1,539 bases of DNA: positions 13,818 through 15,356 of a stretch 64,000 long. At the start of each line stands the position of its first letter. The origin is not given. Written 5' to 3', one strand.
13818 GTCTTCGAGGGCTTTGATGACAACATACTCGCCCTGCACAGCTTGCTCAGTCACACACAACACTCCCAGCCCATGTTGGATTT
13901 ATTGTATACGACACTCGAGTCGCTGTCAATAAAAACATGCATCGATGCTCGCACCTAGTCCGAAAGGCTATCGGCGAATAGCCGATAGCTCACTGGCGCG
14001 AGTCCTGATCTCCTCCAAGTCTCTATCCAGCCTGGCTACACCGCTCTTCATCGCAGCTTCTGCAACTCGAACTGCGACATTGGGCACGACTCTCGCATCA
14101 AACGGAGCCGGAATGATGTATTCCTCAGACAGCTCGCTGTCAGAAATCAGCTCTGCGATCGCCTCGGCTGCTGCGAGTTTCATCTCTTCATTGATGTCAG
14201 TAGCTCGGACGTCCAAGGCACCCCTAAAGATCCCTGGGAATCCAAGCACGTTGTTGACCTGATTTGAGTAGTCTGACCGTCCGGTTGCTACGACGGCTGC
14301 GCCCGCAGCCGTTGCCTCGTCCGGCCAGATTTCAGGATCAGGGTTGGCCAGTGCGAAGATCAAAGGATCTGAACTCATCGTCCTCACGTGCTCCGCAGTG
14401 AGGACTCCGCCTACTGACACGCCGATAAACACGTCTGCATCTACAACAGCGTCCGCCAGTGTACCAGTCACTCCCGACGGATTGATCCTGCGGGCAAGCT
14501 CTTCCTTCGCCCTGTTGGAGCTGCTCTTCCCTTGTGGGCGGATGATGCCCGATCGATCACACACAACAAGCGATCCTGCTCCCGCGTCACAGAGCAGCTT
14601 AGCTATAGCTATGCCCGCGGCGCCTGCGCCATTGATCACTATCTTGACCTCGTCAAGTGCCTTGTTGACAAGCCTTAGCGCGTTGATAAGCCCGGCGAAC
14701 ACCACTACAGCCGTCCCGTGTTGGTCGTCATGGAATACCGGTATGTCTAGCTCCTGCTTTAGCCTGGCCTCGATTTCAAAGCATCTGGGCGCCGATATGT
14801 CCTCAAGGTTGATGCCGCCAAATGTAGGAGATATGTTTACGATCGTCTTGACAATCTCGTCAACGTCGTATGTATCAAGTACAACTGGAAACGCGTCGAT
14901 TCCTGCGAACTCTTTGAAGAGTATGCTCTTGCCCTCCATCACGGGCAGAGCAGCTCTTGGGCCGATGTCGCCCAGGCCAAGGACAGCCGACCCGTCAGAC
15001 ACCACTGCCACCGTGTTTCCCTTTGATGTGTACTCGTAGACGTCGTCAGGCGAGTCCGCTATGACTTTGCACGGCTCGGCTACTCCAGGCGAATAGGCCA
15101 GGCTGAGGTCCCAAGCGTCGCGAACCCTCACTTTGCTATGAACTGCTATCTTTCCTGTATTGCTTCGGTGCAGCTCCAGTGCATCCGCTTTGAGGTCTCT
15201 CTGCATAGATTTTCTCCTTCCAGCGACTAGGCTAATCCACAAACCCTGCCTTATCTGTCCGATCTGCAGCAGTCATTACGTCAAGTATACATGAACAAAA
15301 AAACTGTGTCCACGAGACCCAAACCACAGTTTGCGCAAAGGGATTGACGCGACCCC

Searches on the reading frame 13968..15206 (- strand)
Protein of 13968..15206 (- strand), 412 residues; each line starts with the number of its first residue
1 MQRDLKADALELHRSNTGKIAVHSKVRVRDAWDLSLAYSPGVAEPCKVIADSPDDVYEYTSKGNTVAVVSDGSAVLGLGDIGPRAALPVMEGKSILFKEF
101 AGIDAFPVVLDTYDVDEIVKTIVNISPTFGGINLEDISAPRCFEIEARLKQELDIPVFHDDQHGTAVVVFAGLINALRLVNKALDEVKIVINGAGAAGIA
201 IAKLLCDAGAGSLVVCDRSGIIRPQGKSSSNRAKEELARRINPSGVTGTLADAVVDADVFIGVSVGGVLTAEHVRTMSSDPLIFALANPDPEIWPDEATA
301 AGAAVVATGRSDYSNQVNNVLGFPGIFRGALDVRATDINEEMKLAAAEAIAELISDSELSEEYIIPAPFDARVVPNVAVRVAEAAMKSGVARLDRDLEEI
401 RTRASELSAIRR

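Call 65: find_homologous_proteins(query=window:13968-15206:-, max_evalue=1e-100)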
Query window:13968-15206:- (412 aa): 8000 proteins with E <= 1e-100 among 8000 candidates; the best 120 are listed.
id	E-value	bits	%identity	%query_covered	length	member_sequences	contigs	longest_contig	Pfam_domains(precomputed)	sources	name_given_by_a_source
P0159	2.8e-260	881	100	100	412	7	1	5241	PF00390.25,PF03949.22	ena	-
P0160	3.8e-221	752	83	100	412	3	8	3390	PF00390.25,PF03949.22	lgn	-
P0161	2.8e-210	716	80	100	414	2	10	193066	PF00390.25,PF03949.22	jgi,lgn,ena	-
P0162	1.2e-201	688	77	100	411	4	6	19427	PF00390.25,PF03949.22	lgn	-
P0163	4.2e-197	673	76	100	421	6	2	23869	PF00390.25,PF03949.22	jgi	jgi:malate dehydrogenase (oxaloacetate-decarboxylating)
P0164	5.6e-197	673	-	-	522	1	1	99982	PF08659.17,PF00390.25,PF03949.22,PF00899.28,PF07992.21,PF00208.28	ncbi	-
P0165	1.0e-194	665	76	100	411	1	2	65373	PF00390.25,PF03949.22,PF00899.28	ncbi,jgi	jgi:malate dehydrogenase (oxaloacetate-decarboxylating)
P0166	5.3e-194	663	76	100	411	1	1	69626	PF00390.25,PF03949.22,PF00899.28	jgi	jgi:malate dehydrogenase (oxaloacetate-decarboxylating)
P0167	3.0e-193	660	76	100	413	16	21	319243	PF00390.25,PF03949.22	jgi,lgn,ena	-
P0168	2.4e-187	641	71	100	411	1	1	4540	PF00390.25,PF03949.22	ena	-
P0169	1.3e-175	602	76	90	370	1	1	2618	PF00390.25,PF03949.22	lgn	-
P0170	2.4e-174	598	69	98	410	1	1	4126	PF00390.25,PF03949.22,PF01488.27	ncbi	-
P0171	1.1e-168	579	-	-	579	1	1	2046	PF00390.25,PF03949.22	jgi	jgi:malate dehydrogenase (oxaloacetate-decarboxylating)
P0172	5.1e-167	574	69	94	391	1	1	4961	PF00390.25,PF03949.22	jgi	jgi:malate dehydrogenase (oxaloacetate-decarboxylating)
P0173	5.3e-167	574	67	99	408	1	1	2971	PF00390.25,PF03949.22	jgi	-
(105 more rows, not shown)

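Call 66: find_encoding_contigs(protein=P0161, flank=6000, max_places=1)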
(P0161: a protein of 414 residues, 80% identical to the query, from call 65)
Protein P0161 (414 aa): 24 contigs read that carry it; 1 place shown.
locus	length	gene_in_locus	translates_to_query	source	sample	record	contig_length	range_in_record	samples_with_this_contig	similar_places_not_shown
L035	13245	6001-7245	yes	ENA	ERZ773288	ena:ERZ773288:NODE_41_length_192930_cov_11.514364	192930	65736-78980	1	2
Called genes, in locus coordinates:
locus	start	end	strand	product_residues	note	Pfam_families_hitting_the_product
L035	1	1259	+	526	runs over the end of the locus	PF00389:2-Hacid_dh, PF02826:2-Hacid_dh_C, PF19304:PGDH_inter, PF01842:ACT (weak), PF22629:ACT_AHAS_ss (weak)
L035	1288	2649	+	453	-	PF06245:DUF1015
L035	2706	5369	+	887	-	PF00133:tRNA-synt_1, PF09334:tRNA-synt_1g, PF13603:tRNA-synt_1_2, PF09334:tRNA-synt_1g, PF08264:Anticodon_1, PF10458:Val_tRNA-synt_C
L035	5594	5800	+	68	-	-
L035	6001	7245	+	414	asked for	PF00390:malic, PF03949:Malic_M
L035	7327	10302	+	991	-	PF13646:HEAT_2 (faint)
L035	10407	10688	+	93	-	PF02081:TrpBP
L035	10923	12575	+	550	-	PF04715:, PF00425:Chorismate_bind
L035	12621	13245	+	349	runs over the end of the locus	PF02885:Glycos_trans_3N, PF00591:Glycos_transf_3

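Call 67: find_encoding_contigs(protein=P0160, flank=6000, max_places=3)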
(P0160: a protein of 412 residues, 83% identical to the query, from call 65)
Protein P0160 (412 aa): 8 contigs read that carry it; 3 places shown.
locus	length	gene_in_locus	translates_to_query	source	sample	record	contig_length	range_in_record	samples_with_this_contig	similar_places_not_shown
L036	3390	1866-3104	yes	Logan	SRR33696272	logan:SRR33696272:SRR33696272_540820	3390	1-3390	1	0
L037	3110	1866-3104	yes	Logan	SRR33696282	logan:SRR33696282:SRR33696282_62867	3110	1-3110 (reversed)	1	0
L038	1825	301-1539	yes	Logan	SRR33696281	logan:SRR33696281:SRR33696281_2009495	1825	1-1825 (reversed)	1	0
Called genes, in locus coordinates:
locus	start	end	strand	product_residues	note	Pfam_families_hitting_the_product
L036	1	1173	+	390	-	?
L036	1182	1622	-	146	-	-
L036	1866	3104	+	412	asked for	PF00390:malic, PF03949:Malic_M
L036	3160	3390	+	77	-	?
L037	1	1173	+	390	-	?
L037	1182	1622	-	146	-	-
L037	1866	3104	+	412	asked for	PF00390:malic, PF03949:Malic_M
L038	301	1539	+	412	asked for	PF00390:malic, PF03949:Malic_M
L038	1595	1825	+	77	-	?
